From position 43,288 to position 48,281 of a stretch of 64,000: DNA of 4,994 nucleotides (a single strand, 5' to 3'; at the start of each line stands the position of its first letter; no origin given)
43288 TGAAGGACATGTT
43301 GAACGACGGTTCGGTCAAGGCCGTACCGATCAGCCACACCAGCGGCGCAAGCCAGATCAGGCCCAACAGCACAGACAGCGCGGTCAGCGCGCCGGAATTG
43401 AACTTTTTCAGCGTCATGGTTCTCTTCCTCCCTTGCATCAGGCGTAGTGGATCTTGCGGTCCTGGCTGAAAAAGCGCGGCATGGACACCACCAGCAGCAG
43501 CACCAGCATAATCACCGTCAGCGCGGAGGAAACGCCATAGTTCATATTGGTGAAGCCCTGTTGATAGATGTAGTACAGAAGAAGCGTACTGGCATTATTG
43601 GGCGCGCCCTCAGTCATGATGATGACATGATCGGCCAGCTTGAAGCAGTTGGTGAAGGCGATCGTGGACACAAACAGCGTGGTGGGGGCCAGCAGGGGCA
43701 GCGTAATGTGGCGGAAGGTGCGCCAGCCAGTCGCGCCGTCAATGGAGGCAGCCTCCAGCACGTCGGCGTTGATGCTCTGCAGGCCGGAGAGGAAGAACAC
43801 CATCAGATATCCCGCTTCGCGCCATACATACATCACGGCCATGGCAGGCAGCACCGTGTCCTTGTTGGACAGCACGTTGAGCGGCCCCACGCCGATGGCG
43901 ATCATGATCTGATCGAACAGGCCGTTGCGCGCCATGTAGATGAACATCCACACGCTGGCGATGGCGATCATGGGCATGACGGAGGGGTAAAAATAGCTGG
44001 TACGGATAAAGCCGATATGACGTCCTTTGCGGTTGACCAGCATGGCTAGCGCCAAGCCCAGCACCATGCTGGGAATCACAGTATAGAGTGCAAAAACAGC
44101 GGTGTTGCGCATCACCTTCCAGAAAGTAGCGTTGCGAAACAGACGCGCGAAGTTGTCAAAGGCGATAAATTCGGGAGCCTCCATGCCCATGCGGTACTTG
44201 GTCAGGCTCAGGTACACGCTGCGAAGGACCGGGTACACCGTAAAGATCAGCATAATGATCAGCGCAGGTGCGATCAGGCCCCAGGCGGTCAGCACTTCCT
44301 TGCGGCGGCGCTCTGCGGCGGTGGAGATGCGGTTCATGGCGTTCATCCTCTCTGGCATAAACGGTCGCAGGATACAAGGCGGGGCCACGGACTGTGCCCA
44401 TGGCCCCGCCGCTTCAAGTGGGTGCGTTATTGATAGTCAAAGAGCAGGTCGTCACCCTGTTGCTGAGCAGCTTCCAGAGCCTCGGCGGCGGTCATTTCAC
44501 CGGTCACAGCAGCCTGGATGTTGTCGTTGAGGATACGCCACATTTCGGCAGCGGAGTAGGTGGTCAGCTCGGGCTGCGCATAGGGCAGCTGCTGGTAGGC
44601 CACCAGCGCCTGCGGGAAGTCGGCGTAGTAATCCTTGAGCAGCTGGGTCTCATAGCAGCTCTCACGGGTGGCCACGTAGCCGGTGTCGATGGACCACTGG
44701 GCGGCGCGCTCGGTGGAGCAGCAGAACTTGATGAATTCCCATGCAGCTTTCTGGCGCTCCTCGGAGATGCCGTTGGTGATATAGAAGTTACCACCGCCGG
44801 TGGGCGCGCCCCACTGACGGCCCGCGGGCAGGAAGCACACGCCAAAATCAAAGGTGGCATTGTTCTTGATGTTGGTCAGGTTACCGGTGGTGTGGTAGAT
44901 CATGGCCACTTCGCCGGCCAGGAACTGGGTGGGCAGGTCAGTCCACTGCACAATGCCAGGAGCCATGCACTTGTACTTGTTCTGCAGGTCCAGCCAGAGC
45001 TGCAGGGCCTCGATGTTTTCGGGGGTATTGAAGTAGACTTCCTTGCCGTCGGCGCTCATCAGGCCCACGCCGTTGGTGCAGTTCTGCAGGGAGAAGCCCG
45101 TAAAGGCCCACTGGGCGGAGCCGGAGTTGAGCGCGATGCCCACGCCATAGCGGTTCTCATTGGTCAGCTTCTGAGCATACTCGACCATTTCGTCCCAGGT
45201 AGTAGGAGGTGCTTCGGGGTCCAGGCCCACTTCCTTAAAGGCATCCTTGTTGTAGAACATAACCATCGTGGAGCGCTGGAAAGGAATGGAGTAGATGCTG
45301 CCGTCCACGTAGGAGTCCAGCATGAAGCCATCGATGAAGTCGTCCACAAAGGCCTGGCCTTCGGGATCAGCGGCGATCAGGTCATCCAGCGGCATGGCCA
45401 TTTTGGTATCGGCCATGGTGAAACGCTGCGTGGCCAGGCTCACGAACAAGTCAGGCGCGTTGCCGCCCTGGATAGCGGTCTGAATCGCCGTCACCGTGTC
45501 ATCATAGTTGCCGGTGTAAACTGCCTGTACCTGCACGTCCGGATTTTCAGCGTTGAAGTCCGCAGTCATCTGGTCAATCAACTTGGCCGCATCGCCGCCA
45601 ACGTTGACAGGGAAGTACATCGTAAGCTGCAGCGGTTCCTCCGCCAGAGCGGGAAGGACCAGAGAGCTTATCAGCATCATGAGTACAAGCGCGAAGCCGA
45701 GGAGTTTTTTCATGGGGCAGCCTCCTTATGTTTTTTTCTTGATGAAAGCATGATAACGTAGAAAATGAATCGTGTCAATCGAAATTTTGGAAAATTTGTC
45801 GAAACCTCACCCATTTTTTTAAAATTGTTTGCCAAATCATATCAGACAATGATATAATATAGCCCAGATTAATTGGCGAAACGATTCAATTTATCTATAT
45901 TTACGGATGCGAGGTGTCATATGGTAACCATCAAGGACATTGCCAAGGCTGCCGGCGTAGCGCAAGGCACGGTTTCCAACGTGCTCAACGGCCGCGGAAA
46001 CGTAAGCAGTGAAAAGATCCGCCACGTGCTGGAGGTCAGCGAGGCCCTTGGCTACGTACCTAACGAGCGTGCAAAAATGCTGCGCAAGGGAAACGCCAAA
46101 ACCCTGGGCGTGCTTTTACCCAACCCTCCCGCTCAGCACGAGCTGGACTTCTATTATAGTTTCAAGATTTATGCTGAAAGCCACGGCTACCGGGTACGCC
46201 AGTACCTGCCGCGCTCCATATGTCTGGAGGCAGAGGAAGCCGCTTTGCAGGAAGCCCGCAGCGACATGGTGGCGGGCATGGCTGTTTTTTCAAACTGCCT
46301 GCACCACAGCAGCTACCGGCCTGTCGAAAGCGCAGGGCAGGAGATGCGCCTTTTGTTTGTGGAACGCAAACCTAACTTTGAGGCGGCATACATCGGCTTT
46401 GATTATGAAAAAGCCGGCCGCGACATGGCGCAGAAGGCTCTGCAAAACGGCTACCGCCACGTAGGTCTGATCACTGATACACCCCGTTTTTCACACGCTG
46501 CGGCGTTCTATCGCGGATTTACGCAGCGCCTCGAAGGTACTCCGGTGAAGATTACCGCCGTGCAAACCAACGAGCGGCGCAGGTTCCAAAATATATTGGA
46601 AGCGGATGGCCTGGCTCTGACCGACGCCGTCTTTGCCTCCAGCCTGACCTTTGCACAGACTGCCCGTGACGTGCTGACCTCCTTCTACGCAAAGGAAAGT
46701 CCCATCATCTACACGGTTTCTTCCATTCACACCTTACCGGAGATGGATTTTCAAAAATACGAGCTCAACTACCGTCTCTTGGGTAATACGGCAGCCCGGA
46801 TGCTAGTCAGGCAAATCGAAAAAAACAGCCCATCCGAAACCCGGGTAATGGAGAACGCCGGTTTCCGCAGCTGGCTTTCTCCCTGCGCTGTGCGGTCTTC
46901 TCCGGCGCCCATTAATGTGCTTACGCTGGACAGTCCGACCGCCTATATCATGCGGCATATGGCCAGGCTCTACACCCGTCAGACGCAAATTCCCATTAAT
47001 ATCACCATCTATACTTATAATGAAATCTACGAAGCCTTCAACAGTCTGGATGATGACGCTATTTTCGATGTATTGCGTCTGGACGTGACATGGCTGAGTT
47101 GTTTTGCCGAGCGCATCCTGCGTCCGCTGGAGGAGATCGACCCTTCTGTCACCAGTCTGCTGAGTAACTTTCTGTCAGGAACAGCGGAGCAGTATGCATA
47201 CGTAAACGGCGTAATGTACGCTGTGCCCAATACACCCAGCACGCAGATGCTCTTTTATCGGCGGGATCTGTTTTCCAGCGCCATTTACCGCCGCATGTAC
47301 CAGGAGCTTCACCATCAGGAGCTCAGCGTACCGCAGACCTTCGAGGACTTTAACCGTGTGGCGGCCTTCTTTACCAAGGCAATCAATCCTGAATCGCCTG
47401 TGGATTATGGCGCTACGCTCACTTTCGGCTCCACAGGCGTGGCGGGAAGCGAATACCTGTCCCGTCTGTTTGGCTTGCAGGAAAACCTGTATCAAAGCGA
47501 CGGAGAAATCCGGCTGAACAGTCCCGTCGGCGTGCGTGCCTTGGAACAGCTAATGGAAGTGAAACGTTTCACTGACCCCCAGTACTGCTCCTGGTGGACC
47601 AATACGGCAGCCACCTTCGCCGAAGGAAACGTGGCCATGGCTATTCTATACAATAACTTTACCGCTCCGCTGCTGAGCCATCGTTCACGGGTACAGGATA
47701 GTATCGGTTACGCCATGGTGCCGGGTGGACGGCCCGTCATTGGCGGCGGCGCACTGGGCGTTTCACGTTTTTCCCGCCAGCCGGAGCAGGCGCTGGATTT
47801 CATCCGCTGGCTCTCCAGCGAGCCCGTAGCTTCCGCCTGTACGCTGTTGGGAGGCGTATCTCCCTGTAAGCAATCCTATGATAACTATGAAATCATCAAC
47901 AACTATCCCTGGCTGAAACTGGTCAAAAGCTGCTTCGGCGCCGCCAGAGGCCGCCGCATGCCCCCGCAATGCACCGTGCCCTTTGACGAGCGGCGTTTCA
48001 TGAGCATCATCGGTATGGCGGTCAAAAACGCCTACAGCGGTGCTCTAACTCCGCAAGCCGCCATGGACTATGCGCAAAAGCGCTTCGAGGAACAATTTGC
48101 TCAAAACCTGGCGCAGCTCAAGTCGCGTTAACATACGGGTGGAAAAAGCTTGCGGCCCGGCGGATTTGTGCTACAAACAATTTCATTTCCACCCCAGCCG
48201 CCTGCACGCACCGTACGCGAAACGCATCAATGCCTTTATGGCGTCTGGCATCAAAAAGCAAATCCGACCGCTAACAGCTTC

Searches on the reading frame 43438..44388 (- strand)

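Call 66: search_protein_families(library=pfam, proteins=[window:43438-44388:-], max_evalue=0.0001)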
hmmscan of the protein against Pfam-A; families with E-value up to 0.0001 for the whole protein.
window:43438-44388:- (316 aa): 1 family
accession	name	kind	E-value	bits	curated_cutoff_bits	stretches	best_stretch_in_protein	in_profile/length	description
PF00528.27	BPD_transp_1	-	2e-19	70.5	26.4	1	108-301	2-171/184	Binding-protein-dependent transport system inner membrane component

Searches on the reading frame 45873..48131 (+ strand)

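Call 66: search_protein_families(library=pfam, proteins=[window:45873-48131:+], max_evalue=0.0001)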
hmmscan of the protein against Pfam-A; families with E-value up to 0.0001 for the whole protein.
window:45873-48131:+ (752 aa): 4 families
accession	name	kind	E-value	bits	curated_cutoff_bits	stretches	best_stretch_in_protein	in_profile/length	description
PF13416.11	SBP_bac_8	-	1.1e-19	71.8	27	1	365-676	4-272/279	Bacterial extracellular solute-binding protein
PF01547.30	SBP_bac_1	-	1.5e-13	51.9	26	1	365-651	16-304/307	Bacterial extracellular solute-binding protein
PF00356.27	LacI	-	7.4e-13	48.5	27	1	19-64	1-46/46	Bacterial regulatory proteins, lacI family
PF13377.12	Peripla_BP_3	-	3.9e-05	24.2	26.5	0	190-259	5-85/167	Periplasmic binding protein-like domain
